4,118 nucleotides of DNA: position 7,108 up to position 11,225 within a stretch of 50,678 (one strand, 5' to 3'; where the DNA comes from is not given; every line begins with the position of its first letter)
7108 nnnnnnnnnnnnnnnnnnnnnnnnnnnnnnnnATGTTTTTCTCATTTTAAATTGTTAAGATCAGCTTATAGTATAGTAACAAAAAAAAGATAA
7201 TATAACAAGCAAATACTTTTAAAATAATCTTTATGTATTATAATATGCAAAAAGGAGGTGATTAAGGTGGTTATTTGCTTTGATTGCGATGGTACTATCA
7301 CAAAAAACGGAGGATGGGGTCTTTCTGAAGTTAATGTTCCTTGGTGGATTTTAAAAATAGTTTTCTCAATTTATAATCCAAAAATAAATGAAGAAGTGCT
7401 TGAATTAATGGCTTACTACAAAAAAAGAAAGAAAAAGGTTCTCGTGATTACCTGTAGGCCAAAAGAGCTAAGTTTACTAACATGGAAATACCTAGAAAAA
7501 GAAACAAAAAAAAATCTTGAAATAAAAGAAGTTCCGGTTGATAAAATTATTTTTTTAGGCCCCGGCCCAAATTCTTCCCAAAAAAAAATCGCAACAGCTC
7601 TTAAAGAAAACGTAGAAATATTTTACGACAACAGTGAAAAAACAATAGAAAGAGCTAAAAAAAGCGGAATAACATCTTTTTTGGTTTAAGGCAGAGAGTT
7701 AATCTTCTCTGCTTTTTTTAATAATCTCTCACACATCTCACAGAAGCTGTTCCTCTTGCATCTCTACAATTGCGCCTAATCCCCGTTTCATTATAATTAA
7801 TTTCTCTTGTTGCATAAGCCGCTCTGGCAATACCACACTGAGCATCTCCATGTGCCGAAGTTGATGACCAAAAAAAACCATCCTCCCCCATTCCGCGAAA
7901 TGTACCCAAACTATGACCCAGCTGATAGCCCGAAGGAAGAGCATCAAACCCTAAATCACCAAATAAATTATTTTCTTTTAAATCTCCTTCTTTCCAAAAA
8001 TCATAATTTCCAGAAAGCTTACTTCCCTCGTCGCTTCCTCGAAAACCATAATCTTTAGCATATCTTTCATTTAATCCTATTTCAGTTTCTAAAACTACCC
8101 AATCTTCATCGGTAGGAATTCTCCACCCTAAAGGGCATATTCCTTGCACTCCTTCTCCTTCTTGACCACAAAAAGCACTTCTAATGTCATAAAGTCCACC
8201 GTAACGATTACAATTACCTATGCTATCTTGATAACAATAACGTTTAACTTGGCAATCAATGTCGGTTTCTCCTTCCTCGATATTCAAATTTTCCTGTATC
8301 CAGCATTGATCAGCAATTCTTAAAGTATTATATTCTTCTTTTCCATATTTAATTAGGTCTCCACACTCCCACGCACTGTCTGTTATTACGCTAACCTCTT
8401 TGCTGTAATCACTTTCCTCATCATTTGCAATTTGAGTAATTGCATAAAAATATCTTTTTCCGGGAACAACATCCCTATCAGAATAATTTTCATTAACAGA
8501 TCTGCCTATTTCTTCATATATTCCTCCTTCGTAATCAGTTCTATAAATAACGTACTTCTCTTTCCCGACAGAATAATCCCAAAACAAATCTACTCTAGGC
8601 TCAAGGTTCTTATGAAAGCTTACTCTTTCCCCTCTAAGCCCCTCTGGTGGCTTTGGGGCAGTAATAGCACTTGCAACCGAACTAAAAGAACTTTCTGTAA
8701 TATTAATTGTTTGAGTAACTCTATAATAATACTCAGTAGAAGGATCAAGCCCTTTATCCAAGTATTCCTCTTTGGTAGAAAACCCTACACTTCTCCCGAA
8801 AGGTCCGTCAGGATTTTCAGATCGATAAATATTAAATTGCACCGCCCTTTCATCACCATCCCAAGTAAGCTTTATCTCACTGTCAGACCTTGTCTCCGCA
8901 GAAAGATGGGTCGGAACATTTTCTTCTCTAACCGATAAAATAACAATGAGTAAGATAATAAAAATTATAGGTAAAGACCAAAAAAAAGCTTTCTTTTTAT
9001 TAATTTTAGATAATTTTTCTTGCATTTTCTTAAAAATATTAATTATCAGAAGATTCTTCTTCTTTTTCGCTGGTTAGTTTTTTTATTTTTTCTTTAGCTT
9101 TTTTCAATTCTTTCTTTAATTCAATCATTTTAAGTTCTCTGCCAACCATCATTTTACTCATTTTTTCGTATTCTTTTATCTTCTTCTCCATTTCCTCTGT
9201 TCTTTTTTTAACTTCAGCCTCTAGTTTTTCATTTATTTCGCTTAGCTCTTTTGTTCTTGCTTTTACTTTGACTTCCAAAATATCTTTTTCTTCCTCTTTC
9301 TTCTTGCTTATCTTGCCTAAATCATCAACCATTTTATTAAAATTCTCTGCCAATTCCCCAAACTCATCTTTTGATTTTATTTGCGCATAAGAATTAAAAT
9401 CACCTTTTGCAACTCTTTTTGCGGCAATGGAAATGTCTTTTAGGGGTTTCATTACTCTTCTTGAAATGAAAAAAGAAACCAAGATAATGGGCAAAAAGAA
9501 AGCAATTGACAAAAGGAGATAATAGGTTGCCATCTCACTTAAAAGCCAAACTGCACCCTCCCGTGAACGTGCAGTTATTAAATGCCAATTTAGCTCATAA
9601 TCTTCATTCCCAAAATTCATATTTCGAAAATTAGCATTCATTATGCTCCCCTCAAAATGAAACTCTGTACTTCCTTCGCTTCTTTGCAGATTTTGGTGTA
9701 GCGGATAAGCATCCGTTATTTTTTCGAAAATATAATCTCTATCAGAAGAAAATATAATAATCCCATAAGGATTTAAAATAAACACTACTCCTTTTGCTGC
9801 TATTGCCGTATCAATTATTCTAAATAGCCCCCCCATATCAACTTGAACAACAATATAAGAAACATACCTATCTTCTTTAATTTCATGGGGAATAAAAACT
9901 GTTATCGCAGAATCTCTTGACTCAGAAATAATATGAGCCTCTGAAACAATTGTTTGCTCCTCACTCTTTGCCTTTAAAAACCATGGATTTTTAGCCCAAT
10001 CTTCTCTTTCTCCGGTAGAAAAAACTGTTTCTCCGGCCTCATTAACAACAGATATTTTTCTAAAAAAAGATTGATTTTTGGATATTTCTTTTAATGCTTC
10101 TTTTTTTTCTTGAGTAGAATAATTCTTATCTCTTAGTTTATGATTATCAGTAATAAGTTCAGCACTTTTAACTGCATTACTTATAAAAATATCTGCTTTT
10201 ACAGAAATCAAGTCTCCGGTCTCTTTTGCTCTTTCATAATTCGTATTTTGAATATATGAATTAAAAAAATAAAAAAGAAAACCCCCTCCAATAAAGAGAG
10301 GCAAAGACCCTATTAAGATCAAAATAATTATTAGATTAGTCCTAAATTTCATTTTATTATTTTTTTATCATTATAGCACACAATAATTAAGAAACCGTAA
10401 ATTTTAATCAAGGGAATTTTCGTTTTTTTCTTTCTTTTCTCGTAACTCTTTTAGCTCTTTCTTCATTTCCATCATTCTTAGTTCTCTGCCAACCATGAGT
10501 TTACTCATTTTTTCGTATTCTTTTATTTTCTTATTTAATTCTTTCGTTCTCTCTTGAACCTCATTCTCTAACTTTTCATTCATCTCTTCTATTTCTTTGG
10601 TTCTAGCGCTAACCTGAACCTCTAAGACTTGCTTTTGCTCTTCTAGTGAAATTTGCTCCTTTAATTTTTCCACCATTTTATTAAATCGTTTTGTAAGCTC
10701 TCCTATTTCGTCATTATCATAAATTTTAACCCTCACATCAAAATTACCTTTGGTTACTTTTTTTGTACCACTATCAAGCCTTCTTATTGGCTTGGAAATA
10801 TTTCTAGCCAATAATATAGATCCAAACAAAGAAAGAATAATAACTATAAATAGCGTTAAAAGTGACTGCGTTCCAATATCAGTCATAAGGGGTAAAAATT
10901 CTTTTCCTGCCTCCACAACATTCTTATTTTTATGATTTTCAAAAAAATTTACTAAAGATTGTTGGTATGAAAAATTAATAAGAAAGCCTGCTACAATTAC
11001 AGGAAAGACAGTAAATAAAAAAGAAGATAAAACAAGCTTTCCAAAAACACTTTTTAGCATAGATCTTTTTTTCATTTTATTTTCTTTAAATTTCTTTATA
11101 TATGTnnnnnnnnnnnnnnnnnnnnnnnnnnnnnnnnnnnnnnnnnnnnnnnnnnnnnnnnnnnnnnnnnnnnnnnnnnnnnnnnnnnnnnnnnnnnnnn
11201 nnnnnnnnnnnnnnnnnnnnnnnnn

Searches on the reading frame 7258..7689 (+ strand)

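Call 70: search_protein_families(library=pfam, proteins=[window:7258-7689:+], max_evalue=0.01)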
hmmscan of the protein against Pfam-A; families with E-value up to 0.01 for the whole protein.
window:7258-7689:+ (143 aa): 2 families
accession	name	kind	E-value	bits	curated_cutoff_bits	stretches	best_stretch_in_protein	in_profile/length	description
PF25109.1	HAD_PNKP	-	0.002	18.7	27.6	1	6-101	4-89/143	Polynucleotide kinase PNKP phosphatase domain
PF08235.19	LNS2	-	0.0086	16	32.3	0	3-94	48-127/226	LNS2 (Lipin/Ned1/Smp2)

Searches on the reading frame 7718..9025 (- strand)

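Call 11: search_protein_families(library=pfam, proteins=[window:7718-9025:-], max_evalue=0.001)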
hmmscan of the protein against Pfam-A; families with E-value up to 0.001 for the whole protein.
window:7718-9025:- (435 aa): 2 families
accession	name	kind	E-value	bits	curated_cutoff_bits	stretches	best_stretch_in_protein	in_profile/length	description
PF09603.15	Fib_succ_major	-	3.1e-28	99.7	33.9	1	236-433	2-187/187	Fibrobacter succinogenes major domain (Fib_succ_major)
PF00041.27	fn3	-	0.00017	22.2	25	0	38-116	3-79/84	Fibronectin type III domain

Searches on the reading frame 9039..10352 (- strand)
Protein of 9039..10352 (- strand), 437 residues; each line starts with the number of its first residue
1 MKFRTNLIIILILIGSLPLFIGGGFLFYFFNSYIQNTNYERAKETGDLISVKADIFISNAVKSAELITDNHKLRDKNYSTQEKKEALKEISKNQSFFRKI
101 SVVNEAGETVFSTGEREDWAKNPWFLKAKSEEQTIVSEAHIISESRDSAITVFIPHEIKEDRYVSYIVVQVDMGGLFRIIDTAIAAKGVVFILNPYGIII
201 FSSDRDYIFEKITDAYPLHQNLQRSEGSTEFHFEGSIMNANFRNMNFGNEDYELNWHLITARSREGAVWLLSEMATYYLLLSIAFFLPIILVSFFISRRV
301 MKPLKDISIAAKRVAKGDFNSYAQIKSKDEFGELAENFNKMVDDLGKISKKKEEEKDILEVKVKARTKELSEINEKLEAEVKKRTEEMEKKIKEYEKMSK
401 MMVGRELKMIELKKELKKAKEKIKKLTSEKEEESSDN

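Call 11: search_protein_families(library=pfam, proteins=[window:9039-10352:-], max_evalue=0.001)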
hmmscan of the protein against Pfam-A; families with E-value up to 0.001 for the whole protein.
window:9039-10352:- (437 aa): 3 families
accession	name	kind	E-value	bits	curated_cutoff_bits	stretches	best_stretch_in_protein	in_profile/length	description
PF00672.30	HAMP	-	2.2e-14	54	25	1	295-345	1-51/53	HAMP domain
PF02743.24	dCache_1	-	2e-13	50.9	45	1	35-259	4-238/240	Cache domain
PF21623.3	HK_sensor_dom_bact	-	3.3e-05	23.6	27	0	65-214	30-203/253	Bacterial histidine kinase, sensor domain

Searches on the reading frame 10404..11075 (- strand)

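Call 38: search_protein_families(library=pfam, proteins=[window:10404-11075:-], max_evalue=0.001)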
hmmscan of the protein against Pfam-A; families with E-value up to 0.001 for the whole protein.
window:10404-11075:- (223 aa): 1 family
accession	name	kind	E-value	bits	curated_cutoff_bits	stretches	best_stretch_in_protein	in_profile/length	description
PF00672.30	HAMP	-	1e-15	58.2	25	1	88-140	1-53/53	HAMP domain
